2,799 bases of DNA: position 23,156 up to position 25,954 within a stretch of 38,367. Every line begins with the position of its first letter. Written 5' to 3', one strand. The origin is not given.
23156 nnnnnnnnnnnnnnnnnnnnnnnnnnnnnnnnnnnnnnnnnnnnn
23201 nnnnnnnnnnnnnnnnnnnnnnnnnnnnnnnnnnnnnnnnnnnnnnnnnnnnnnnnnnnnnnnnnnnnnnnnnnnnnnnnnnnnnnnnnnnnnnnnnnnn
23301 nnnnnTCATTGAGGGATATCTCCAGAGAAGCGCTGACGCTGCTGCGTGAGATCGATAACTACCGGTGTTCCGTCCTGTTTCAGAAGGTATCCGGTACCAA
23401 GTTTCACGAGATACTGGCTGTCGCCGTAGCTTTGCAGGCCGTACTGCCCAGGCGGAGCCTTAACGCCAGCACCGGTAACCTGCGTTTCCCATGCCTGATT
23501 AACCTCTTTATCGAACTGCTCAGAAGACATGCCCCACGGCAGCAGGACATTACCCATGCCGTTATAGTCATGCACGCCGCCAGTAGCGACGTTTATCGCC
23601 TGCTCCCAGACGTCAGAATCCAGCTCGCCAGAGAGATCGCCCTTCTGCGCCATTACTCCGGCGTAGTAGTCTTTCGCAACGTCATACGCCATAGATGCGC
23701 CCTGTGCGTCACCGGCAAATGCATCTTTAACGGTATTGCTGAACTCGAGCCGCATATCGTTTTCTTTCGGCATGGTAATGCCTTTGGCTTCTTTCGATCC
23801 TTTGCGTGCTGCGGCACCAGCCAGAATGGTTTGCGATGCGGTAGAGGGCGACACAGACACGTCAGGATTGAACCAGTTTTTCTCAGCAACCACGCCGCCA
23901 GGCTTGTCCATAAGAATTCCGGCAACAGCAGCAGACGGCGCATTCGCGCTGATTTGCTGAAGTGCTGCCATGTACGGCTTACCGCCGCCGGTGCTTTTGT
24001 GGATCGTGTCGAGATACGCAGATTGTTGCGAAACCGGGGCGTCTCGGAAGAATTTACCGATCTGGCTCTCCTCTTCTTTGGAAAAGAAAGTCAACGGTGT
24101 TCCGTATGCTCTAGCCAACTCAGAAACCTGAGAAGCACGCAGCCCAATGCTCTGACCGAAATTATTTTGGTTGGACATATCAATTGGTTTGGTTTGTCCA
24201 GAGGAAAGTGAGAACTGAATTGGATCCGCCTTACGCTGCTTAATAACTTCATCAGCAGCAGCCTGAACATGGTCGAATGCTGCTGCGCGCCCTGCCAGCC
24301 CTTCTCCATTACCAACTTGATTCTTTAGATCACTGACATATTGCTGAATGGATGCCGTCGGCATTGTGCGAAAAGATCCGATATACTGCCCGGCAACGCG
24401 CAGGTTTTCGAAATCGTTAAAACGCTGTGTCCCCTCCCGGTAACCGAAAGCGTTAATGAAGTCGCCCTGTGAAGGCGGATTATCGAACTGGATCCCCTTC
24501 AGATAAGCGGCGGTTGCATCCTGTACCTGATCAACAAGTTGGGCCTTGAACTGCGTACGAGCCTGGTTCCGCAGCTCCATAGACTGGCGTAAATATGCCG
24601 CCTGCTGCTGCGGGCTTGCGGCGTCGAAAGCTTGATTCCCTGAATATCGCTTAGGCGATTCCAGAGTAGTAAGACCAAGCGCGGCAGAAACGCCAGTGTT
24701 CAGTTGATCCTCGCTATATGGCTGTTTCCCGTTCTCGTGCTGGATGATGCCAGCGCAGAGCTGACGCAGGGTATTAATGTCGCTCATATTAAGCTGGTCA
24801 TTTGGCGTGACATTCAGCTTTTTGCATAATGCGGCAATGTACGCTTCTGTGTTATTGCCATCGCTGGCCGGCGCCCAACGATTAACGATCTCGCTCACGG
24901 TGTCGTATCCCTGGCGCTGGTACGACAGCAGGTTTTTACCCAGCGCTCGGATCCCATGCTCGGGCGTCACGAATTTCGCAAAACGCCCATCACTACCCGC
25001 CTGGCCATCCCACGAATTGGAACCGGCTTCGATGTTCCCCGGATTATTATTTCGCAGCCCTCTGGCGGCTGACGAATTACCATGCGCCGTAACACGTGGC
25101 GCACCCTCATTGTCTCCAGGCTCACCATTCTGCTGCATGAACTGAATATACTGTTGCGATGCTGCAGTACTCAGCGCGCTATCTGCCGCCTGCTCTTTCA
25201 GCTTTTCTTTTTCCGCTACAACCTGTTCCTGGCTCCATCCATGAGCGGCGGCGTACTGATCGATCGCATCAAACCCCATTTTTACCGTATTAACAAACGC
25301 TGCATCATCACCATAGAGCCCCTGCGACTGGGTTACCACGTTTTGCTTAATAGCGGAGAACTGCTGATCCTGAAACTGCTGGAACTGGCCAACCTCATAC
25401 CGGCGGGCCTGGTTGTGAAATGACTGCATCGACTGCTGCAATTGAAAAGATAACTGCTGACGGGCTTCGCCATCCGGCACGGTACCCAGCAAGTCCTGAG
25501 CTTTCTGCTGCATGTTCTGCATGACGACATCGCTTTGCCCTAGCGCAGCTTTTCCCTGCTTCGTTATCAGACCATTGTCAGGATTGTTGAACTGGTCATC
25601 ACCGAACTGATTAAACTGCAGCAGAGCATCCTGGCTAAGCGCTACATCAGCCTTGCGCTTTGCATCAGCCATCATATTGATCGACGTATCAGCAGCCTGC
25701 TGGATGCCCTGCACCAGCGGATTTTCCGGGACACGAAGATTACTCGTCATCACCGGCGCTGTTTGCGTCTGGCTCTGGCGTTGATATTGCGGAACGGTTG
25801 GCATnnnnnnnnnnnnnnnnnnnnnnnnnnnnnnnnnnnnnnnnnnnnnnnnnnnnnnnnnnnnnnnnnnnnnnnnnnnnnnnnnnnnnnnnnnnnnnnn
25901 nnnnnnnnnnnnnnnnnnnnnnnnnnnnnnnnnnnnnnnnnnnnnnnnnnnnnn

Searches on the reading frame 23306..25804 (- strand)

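Call 59: search_protein_families(library=phrogs, proteins=[window:23306-25804:-], max_evalue=0.00001)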
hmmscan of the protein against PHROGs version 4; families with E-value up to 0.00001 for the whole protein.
window:23306-25804:- (832 aa): 10 families
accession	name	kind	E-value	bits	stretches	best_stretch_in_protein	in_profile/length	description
phrog_992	-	head and packaging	2.7e-278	926.7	1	1-827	1-764/764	head protein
phrog_1044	-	lysis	7.2e-143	478.8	1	1-529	1-521/900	endolysin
phrog_35810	-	unknown function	3.5e-117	390.3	1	632-832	1-201/201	-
phrog_873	-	head and packaging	1.3e-57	197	1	170-514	269-620/1277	endolysin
phrog_19141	-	unknown function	5.6e-36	125.6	1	1-211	1-211/479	-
phrog_2276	-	tail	8.9e-30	105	1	188-412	469-649/673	tail length tape measure protein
phrog_36437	-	unknown function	2.5e-29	103.6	1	1-241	1-245/374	-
phrog_7182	-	other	4.4e-19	69.2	1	241-363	652-785/1228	tail injection transglycosylase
phrog_7694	-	unknown function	3e-17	63.7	1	197-394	454-639/675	-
phrog_10475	-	lysis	2.3e-06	27.5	1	1-227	1-231/700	endolysin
